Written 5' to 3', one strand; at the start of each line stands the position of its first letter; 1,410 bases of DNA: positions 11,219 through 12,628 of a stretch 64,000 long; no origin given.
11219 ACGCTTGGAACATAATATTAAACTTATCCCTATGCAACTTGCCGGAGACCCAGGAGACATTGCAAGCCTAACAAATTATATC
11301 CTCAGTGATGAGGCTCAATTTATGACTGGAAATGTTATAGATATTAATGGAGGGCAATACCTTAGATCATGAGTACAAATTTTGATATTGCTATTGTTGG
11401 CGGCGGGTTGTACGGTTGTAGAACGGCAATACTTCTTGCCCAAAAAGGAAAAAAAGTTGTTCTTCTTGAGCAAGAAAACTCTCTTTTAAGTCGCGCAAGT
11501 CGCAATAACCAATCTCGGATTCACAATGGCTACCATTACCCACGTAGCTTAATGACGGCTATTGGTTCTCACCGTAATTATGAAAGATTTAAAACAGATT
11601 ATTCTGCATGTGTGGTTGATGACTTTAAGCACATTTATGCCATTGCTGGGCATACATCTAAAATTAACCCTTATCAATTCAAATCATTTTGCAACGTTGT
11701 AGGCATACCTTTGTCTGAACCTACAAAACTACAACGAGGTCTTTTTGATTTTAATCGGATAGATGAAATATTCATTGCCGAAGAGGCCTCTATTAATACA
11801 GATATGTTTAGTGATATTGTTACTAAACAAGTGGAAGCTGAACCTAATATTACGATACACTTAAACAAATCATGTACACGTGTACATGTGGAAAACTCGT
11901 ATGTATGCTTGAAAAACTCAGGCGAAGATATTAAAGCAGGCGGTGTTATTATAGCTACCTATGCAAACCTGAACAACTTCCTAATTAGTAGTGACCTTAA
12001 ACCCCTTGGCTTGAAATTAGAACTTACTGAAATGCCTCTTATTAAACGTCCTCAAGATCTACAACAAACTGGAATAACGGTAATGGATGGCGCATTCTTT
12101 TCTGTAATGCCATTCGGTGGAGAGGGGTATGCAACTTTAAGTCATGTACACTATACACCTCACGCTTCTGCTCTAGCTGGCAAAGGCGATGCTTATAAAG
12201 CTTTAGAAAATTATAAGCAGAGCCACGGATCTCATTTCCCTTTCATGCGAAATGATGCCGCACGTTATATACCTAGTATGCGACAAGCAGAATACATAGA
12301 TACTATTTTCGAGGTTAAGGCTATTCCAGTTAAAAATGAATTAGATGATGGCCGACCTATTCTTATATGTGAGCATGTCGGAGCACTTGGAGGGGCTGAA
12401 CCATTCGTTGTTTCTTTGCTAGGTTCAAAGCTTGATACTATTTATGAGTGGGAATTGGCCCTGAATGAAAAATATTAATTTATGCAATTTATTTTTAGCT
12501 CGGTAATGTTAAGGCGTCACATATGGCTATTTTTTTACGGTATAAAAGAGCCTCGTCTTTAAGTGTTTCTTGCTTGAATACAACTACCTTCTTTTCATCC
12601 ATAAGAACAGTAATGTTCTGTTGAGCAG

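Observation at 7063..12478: gtrABC-like lipid-linked glycosylation cassette extended by an FAD oxidase + SDR reductase pair (DprE1/DprE2-like logic)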

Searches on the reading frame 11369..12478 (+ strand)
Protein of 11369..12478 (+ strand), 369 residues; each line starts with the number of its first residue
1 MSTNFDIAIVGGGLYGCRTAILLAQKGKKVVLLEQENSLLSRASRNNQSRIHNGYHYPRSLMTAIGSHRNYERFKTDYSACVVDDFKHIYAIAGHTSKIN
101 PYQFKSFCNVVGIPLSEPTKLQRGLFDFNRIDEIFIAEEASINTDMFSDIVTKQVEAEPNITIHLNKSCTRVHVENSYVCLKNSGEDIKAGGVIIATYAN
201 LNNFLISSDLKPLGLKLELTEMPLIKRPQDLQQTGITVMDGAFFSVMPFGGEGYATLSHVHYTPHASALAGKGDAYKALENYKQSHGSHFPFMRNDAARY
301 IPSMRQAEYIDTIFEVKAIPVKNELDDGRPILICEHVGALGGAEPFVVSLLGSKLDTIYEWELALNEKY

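Call 6: search_protein_families(library=pfam, proteins=[window:11369-12478:+], max_evalue=0.01)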
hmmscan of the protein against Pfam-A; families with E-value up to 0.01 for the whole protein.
window:11369-12478:+ (369 aa): 12 families
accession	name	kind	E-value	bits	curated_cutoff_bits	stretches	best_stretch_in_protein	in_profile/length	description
PF01266.30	DAO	-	3.5e-12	46.9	27.9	1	6-249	1-260/353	FAD dependent oxidoreductase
PF07992.20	Pyr_redox_2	-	1e-09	38.7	26.1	1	7-45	145-183/291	Pyridine nucleotide-disulphide oxidoreductase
PF01134.28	GIDA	-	1.1e-08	35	22.1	1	6-47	1-42/391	Glucose inhibited division protein A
PF00070.33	Pyr_redox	-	1.8e-07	32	22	1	7-42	2-36/82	Pyridine nucleotide-disulphide oxidoreductase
PF13450.12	NAD_binding_8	-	1e-06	29.4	21.9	1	9-58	1-46/68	NAD(P)-binding Rossmann-like domain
PF00890.30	FAD_binding_2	-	2.8e-05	23.9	20.4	1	6-38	1-33/414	FAD binding domain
PF01494.25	FAD_binding_3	-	5.3e-05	23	22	1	6-45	3-44/349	FAD binding domain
PF12831.13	FAD_oxidored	-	5.8e-05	23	27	1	6-38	1-33/416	FAD dependent oxidoreductase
PF02737.24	3HCDH_N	-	0.00042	20.7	22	1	7-81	2-76/180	3-hydroxyacyl-CoA dehydrogenase, NAD binding domain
PF13738.12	Pyr_redox_3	-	0.00057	19.7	30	0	153-197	88-132/305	Pyridine nucleotide-disulphide oxidoreductase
PF03486.20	HI0933_like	-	0.0011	18.9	50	0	6-41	2-37/244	HI0933-like protein Rossmann domain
PF01210.29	NAD_Gly3P_dh_N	-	0.0015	19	23.1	1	7-49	2-44/158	NAD-dependent glycerol-3-phosphate dehydrogenase N-terminus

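Call 7: search_protein_families(library=ncbifam, proteins=[window:11369-12478:+], max_evalue=0.01)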
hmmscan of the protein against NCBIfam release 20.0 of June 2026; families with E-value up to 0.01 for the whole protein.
window:11369-12478:+ (369 aa): 71 families (the best 25 are shown)
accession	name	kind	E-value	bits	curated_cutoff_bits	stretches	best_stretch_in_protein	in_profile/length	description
TIGR03197.1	MnmC_Cterm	equivalog_domain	2.3e-10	40.1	174.2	1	6-52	1-47/400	FAD-dependent 5-carboxymethylaminomethyl-2-thiouridine(34) oxidoreductase MnmC1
NF002480.1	PRK01747.1-1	equivalog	1.4e-08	33.6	540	1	6-52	250-296/645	bifunctional tRNA (5-methylaminomethyl-2-thiouridine)(34)-methyltransferase MnmC2/FAD-dependent 5-carboxymethylaminomethyl-2-thiouridine(34)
NF033460.1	glycerol3P_ox_II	equivalog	1.6e-07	30.9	460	1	5-56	2-53/361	type 2 glycerol-3-phosphate oxidase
TIGR01377.1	soxA_mon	subfamily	7.1e-07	28.3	479.65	1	5-52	1-48/381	amino oxidase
TIGR01984.1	UbiH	equivalog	2.8e-06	26.4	392.2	1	6-94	1-88/382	2-octaprenyl-6-methoxyphenyl hydroxylase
NF006460.0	PRK08849.1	equivalog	3.1e-06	26.2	598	1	3-44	4-45/386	2-octaprenyl-3-methyl-6-methoxy-1,4-benzoquinol hydroxylase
NF050086.1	pipecolate_AmaA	exception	4.6e-06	25.5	600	1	3-68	24-89/425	L-pipecolate oxidase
NF003739.0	PRK05335.1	equivalog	6.8e-06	25.1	262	1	6-45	5-44/441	methylenetetrahydrofolate--tRNA-(uracil(54)-C(5))-methyltransferase (FADH(2)-oxidizing) TrmFO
TIGR01988.1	Ubi-OHases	subfamily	8.1e-06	24.9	224.65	1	6-72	1-67/387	ubiquinone biosynthesis hydroxylase, UbiH/UbiF/VisC/COQ6 family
NF053548.1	violacein_VioC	equivalog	8.8e-06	25.1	760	1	7-46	4-43/429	NADP-dependent violacein biosynthesis oxygenase VioC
TIGR02032.1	GG-red-SF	subfamily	1.3e-05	25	158.8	1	5-37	1-33/297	geranylgeranyl reductase family protein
NF008726.1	PRK11728.1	equivalog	2.4e-05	23.3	299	1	6-63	2-62/389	L-2-hydroxyglutarate oxidase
NF005691.0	PRK07494.1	equivalog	3.2e-05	22.7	459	1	3-37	7-41/404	UbiH/UbiF family hydroxylase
TIGR01350.1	lipoamide_DH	equivalog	3.4e-05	22.7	408.8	1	4-37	1-34/461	dihydrolipoyl dehydrogenase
NF002481.1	PRK01747.1-2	equivalog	3.5e-05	22.8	600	1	6-208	240-427/611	bifunctional tRNA (5-methylaminomethyl-2-thiouridine)(34)-methyltransferase MnmC2/FAD-dependent 5-carboxymethylaminomethyl-2-thiouridine(34)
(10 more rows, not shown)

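Call 8: search_solved_structures(query=window:11369-12478:+, max_evalue=1)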
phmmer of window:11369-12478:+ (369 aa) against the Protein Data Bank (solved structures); distinct sequences matched with E-value up to 1: 47.
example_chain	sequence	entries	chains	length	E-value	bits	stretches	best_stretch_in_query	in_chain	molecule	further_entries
4x9m_A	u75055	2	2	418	0.00017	24.2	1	5-56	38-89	L-alpha-glycerophosphate oxidase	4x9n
8w75_D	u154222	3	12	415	0.0022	20.5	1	4-62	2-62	FI05204p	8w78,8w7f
7cyx_A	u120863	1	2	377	0.0025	20.3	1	3-45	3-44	Glycine oxidase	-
3dme_A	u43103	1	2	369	0.0026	20.3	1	1-64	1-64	conserved exported protein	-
6kod_A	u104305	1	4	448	0.0064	19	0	5-46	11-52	Pyridine nucleotide-disulphide oxidoreductase dimerisation region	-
6kgy_A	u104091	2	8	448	0.015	17.8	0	7-48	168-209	Pyridine nucleotide-disulphide oxidoreductase dimerisation region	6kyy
5fjm_A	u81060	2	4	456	0.034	16.6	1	4-37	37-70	L-AMINO ACID DEAMINASE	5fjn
6ain_A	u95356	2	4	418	0.035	16.6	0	4-39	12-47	PnpA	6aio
5i39_A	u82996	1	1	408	0.048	16.1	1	5-69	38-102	L-amino acid deaminase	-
5buk_A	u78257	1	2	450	0.053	15.9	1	2-37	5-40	FADH2-dependent halogenase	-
5hxw_A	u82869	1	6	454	0.056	15.9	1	5-69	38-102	L-amino acid deaminase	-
5oc3_A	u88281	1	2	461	0.12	14.8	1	1-77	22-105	Fructosyl amine:oxygen oxidoreductase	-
5oc2_A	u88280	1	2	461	0.13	14.7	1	1-77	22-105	Fructosyl amine:oxygen oxidoreductase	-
4wct_A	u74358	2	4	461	0.13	14.7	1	1-77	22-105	Fructosyl amine:oxygen oxidoreductase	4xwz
2rgh_A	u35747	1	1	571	0.14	14.6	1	4-61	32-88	Alpha-Glycerophosphate Oxidase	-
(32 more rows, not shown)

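Call 11: find_homologous_proteins(query=window:11369-12478:+, max_evalue=0.001)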
Query window:11369-12478:+ (369 aa): 5401 proteins with E <= 0.001 among 7937 candidates; the best 120 are listed.
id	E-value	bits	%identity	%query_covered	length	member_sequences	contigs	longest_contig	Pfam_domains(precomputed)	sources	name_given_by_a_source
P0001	2.0e-248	841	100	100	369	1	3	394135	PF01266.31,PF13450.13,PF07992.21,PF00070.34,PF01134.29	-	-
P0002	1.8e-158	546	64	100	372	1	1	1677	PF01266.31,PF13450.13,PF00890.31,PF07992.21,PF00070.34,PF01134.29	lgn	-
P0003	2.1e-151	522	63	100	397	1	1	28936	PF01266.31,PF13450.13,PF00890.31,PF07992.21,PF00070.34,PF01134.29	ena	-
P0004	2.6e-145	502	59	100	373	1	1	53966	PF01266.31,PF07992.21,PF01134.29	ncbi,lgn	ncbi:MAG: FAD-binding oxidoreductase [Hyphomicrobiales bacterium]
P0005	7.2e-125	435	52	99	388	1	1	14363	PF01266.31,PF13450.13,PF07992.21,PF00070.34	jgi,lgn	jgi:glycine/D-amino acid oxidase-like deaminating enzyme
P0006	2.3e-123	430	52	99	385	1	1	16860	PF01266.31,PF13450.13,PF00890.31,PF07992.21,PF00070.34,PF01494.26,PF12831.14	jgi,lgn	jgi:glycine/D-amino acid oxidase-like deaminating enzyme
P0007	5.3e-114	399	51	97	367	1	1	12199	PF01266.31,PF13450.13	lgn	-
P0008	6.9e-114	399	51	99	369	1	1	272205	PF01266.31,PF13450.13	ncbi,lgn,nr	ncbi:MAG TPA: FAD-dependent oxidoreductase [Alphaproteobacteria bacterium]|nr:FAD-dependent oxidored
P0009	7.1e-114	399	49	100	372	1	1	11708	PF01266.31,PF13450.13,PF00070.34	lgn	-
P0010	8.2e-113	395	49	99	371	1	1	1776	PF01266.31,PF13450.13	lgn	-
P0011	2.1e-100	354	45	99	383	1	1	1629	PF01266.31,PF00890.31,PF07992.21,PF00070.34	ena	-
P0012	7.2e-97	343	46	98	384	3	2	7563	PF01266.31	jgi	jgi:glycine/D-amino acid oxidase-like deaminating enzyme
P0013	8.9e-97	343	46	98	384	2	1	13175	PF01266.31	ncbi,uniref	ncbi:FAD-dependent oxidoreductase [Pannus brasiliensis CCIBt3594]|uniref:FAD-dependent oxidoreductas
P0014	3.2e-95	337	45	98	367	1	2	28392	PF01266.31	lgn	-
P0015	1.7e-94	335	44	99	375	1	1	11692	PF01266.31,PF07992.21,PF00070.34,PF02737.25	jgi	jgi:glycine/D-amino acid oxidase-like deaminating enzyme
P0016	1.7e-93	332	44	99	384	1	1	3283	PF01266.31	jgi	jgi:glycine/D-amino acid oxidase-like deaminating enzyme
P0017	4.0e-90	321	43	97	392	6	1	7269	PF01266.31,PF13450.13,PF07992.21,PF00070.34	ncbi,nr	ncbi:MAG TPA: FAD-dependent oxidoreductase [Pseudolabrys sp.]|nr:FAD-dependent oxidoreductase [Pseud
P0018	5.0e-90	320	44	97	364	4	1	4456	PF01266.31,PF13450.13,PF07992.21,PF00070.34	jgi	jgi:glycine/D-amino acid oxidase-like deaminating enzyme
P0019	5.5e-89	317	41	98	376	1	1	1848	PF01266.31,PF13450.13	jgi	jgi:glycine/D-amino acid oxidase-like deaminating enzyme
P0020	4.3e-88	314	42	99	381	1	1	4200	PF01266.31,PF13450.13,PF07992.21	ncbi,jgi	-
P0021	1.9e-87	312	40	98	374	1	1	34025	PF01266.31,PF13450.13,PF07992.21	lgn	-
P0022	5.6e-87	310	41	99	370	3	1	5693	PF01266.31,PF13450.13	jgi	jgi:glycine/D-amino acid oxidase-like deaminating enzyme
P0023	8.1e-87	310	41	98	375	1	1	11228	PF01266.31,PF07992.21,PF00070.34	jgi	jgi:glycine/D-amino acid oxidase-like deaminating enzyme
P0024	1.0e-86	309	43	98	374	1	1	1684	PF01266.31,PF13450.13,PF07992.21,PF00070.34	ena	-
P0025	2.0e-86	309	44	98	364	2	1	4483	PF01266.31,PF13450.13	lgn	-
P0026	4.1e-86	308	42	99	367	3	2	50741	PF01266.31,PF13450.13,PF07992.21,PF00070.34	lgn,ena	-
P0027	4.2e-85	304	41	99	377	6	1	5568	PF01266.31,PF13450.13,PF07992.21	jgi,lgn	-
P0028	4.8e-85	304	43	99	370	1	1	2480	PF01266.31,PF13450.13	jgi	jgi:glycine/D-amino acid oxidase-like deaminating enzyme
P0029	5.2e-85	304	42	99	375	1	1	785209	PF01266.31,PF07992.21,PF00070.34,PF02737.25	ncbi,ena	-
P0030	3.7e-84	301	41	99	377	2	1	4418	PF01266.31,PF13450.13,PF07992.21,PF00070.34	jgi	-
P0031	8.3e-84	300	40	98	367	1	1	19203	PF01266.31,PF13450.13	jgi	jgi:glycine/D-amino acid oxidase-like deaminating enzyme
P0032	9.1e-84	300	39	98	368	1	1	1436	PF01266.31,PF13450.13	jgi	jgi:glycine/D-amino acid oxidase-like deaminating enzyme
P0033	2.4e-83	298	42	98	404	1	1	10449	PF01266.31,PF07992.21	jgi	jgi:glycine/D-amino acid oxidase-like deaminating enzyme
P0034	8.9e-83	297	42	99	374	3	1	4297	PF01266.31,PF07992.21,PF00070.34,PF03486.21,PF12831.14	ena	-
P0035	1.6e-82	296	43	98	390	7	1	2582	PF01266.31,PF13450.13,PF00070.34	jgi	jgi:glycine/D-amino acid oxidase-like deaminating enzyme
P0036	3.7e-82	294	41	98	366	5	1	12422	PF01266.31,PF13450.13,PF07992.21,PF00070.34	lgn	-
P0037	2.4e-81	292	43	96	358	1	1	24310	PF01266.31,PF07992.21,PF00070.34,PF12831.14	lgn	-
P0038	2.6e-81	292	41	99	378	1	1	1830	PF01266.31,PF07992.21,PF00070.34,PF01494.26,PF12831.14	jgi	jgi:glycine/D-amino acid oxidase-like deaminating enzyme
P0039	3.2e-81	291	39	98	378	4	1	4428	PF01266.31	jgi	jgi:glycine/D-amino acid oxidase-like deaminating enzyme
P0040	4.6e-81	291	41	97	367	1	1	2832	PF01266.31,PF13450.13,PF07992.21,PF00070.34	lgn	-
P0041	8.0e-81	290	40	96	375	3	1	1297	PF01266.31,PF13450.13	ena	-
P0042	8.4e-81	290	42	98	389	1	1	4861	PF01266.31,PF13450.13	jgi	jgi:glycine/D-amino acid oxidase-like deaminating enzyme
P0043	9.5e-81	290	41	99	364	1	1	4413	PF01266.31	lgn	-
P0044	1.1e-80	290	41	99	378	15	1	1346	PF01266.31,PF07992.21,PF00070.34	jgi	jgi:glycine/D-amino acid oxidase-like deaminating enzyme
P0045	2.5e-80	289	40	99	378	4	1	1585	PF01266.31,PF07992.21,PF00070.34,PF12831.14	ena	-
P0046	2.5e-80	288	42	98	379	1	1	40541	PF01266.31,PF13450.13,PF07992.21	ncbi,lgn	-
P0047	2.7e-80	288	42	97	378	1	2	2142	PF01266.31,PF13450.13,PF07992.21,PF00070.34,PF05834.19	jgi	jgi:glycine/D-amino acid oxidase-like deaminating enzyme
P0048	3.8e-80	288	43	95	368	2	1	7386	PF01266.31,PF13450.13,PF07992.21,PF00070.34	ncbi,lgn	-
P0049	4.1e-80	288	42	96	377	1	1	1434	PF01266.31,PF07992.21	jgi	jgi:glycine/D-amino acid oxidase-like deaminating enzyme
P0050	4.5e-80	288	40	99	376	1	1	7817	PF01266.31,PF13450.13,PF07992.21,PF00070.34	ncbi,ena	-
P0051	5.9e-80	287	40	99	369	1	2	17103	PF01266.31,PF13450.13,PF07992.21,PF00070.34,PF03486.21,PF05834.19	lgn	-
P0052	1.1e-79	286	42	99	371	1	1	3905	PF01266.31,PF13450.13,PF07992.21,PF00070.34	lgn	-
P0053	1.2e-79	286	39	99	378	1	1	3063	PF01266.31,PF07992.21,PF00070.34,PF12831.14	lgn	-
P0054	1.2e-79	286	42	97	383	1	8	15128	PF01266.31,PF13450.13,PF07992.21,PF00070.34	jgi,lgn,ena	-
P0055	2.7e-79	285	43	98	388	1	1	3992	PF01266.31,PF13450.13,PF07992.21,PF00070.34,PF05834.19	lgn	-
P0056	2.8e-79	285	39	99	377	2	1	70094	PF01266.31,PF13450.13,PF00070.34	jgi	jgi:hypothetical protein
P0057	4.5e-79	284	41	98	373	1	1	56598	PF01266.31,PF07992.21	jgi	jgi:glycine/D-amino acid oxidase-like deaminating enzyme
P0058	1.1e-78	283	41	98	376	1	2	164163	PF01266.31,PF07992.21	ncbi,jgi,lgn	jgi:glycine/D-amino acid oxidase-like deaminating enzyme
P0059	1.2e-78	283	39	99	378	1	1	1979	PF01266.31,PF07992.21,PF00070.34,PF01494.26,PF12831.14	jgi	jgi:glycine/D-amino acid oxidase-like deaminating enzyme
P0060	1.5e-78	283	40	98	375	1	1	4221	PF01266.31,PF07992.21,PF00070.34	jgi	jgi:glycine/D-amino acid oxidase-like deaminating enzyme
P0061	1.5e-78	283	41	96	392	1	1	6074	PF01266.31,PF07992.21,PF00070.34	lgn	-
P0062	1.8e-78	282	41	99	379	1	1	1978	PF01266.31,PF13450.13,PF07992.21,PF00070.34,PF05834.19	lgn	-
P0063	2.1e-78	282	41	98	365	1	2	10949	PF01266.31,PF07992.21,PF00070.34,PF05834.19,PF12831.14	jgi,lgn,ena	jgi:glycine/D-amino acid oxidase-like deaminating enzyme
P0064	2.5e-78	282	42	98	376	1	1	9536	PF01266.31,PF07992.21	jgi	jgi:glycine/D-amino acid oxidase-like deaminating enzyme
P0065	2.9e-78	282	41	100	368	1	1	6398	PF01266.31,PF07992.21,PF00070.34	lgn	-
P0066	4.2e-78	281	40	96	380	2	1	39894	PF01266.31,PF13450.13,PF07992.21,PF00070.34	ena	-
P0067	4.3e-78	281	40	96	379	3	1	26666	PF01266.31,PF07992.21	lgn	-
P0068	4.6e-78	281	41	99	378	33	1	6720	PF01266.31,PF13450.13,PF07992.21,PF00070.34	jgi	-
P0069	4.8e-78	281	41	96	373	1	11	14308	PF01266.31,PF07992.21,PF00070.34,PF05834.19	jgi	jgi:glycine/D-amino acid oxidase-like deaminating enzyme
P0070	4.9e-78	281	40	97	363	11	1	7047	PF01266.31,PF07992.21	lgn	-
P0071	7.2e-78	280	42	98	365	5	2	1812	PF01266.31,PF13450.13,PF07992.21,PF00070.34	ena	-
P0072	8.9e-78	280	42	97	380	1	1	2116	PF01266.31,PF07992.21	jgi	jgi:glycine/D-amino acid oxidase-like deaminating enzyme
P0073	9.5e-78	280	39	99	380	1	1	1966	PF01266.31,PF07992.21,PF00070.34,PF12831.14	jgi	jgi:glycine/D-amino acid oxidase-like deaminating enzyme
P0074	1.1e-77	280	39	96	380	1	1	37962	PF01266.31,PF13450.13,PF07992.21,PF00070.34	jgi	jgi:hypothetical protein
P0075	1.2e-77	280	41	96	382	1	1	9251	PF01266.31,PF13450.13,PF07992.21,PF00070.34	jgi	jgi:glycine/D-amino acid oxidase-like deaminating enzyme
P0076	1.2e-77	280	42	96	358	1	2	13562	PF01266.31,PF13450.13,PF07992.21,PF00070.34,PF12831.14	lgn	-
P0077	1.2e-77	280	40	99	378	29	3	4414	PF01266.31,PF07992.21,PF00070.34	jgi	jgi:glycine/D-amino acid oxidase-like deaminating enzyme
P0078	1.3e-77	280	40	97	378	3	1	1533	PF01266.31,PF13450.13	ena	-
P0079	1.6e-77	279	41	98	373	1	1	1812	PF01266.31,PF13450.13,PF07992.21,PF00070.34,PF12831.14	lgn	-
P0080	1.9e-77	279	41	98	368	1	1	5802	PF01266.31,PF07992.21,PF00070.34,PF05834.19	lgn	-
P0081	2.0e-77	279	40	99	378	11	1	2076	PF01266.31,PF07992.21,PF00070.34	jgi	jgi:glycine/D-amino acid oxidase-like deaminating enzyme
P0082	2.1e-77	279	41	96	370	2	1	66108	PF01266.31,PF07992.21,PF00070.34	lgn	-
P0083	2.2e-77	279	41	98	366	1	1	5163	PF01266.31,PF07992.21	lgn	-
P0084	2.2e-77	279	40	98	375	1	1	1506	PF01266.31,PF13450.13,PF07992.21,PF00070.34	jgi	jgi:glycine/D-amino acid oxidase-like deaminating enzyme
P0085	2.5e-77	279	40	96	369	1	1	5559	PF01266.31,PF13450.13,PF07992.21,PF00070.34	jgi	jgi:glycine/D-amino acid oxidase-like deaminating enzyme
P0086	3.3e-77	278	39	97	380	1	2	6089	PF01266.31,PF07992.21,PF00070.34,PF12831.14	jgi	jgi:hypothetical protein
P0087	3.8e-77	278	41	99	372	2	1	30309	PF01266.31,PF13450.13,PF07992.21,PF00070.34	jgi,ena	jgi:glycine/D-amino acid oxidase-like deaminating enzyme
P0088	4.0e-77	278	42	93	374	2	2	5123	PF01266.31,PF13450.13,PF07992.21,PF00070.34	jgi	jgi:glycine/D-amino acid oxidase-like deaminating enzyme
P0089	4.5e-77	278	40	96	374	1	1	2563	PF01266.31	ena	-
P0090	5.2e-77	278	41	95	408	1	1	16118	PF01266.31,PF13450.13,PF07992.21,PF00070.34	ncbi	-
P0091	5.7e-77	277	41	96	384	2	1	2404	PF01266.31,PF13450.13,PF07992.21,PF00070.34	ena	-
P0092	6.4e-77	277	40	99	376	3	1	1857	PF01266.31,PF13450.13,PF07992.21,PF00070.34,PF12831.14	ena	-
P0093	6.6e-77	277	40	96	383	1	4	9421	PF01266.31,PF13450.13,PF07992.21,PF00070.34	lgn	-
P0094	6.8e-77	277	40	98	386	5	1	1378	PF01266.31,PF13450.13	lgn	-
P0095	7.7e-77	277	41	98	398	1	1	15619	PF01266.31,PF07992.21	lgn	-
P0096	8.2e-77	277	40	99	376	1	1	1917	PF01266.31,PF07992.21,PF00070.34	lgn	-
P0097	8.7e-77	277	39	98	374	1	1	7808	PF01266.31,PF13450.13,PF07992.21,PF00070.34,PF05834.19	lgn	-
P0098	9.0e-77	277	39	99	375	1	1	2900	PF01266.31,PF07992.21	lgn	-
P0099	1.1e-76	276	40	99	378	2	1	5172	PF01266.31,PF13450.13,PF07992.21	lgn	-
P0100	1.1e-76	276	39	97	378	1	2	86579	PF01266.31,PF07992.21,PF00070.34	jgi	jgi:hypothetical protein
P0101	1.2e-76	276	41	96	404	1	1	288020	PF01266.31,PF13450.13,PF07992.21,PF00070.34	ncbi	-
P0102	1.2e-76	276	41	98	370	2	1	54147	PF01266.31,PF07992.21,PF00070.34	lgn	-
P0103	1.3e-76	276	42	98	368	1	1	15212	PF01266.31,PF07992.21,PF00070.34,PF05834.19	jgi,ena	-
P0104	1.3e-76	276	40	98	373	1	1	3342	PF01266.31,PF07992.21,PF00070.34,PF03486.21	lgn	-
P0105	2.7e-76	275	39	99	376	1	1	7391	PF01266.31,PF07992.21,PF05834.19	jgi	-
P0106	2.7e-76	275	39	99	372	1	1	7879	PF01266.31,PF00070.34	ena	-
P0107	3.7e-76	275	39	99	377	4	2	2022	PF01266.31,PF07992.21,PF00070.34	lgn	-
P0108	4.0e-76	275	39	99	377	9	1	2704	PF01266.31,PF13450.13,PF07992.21,PF00070.34,PF12831.14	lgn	-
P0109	4.1e-76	275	41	97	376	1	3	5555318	PF01266.31,PF07992.21,PF00070.34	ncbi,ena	-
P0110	4.3e-76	275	42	97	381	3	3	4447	PF01266.31,PF13450.13,PF07992.21,PF00070.34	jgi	jgi:glycine/D-amino acid oxidase-like deaminating enzyme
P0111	5.1e-76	274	40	99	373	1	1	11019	PF01266.31,PF07992.21,PF00070.34,PF03486.21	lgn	-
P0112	5.1e-76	274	41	97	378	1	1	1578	PF01266.31,PF13450.13,PF13454.13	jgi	-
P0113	5.3e-76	274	39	99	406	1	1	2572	PF01266.31,PF07992.21,PF00070.34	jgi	jgi:glycine/D-amino acid oxidase-like deaminating enzyme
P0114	5.5e-76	274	40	97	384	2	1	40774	PF01266.31,PF13450.13,PF07992.21,PF00070.34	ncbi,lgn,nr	ncbi:MAG: FAD-binding oxidoreductase [Anaerolinea sp.]|nr:FAD-binding oxidoreductase [Anaerolinea sp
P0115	5.8e-76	274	40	97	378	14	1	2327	PF01266.31,PF07992.21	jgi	-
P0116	6.3e-76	274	41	97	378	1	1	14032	PF01266.31,PF07992.21,PF00070.34,PF12831.14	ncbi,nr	ncbi:hypothetical protein SCG7086_BJ_00110 [Chlamydiales bacterium SCGC AG-110-P3]|nr:hypothetical p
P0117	7.3e-76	274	39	99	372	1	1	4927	PF01266.31,PF07992.21,PF00070.34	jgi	jgi:glycine/D-amino acid oxidase-like deaminating enzyme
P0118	7.4e-76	274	39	98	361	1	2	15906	PF01266.31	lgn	-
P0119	9.0e-76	273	41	98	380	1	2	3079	PF01266.31,PF13450.13,PF07992.21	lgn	-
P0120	9.5e-76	273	39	99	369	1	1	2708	PF01266.31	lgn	-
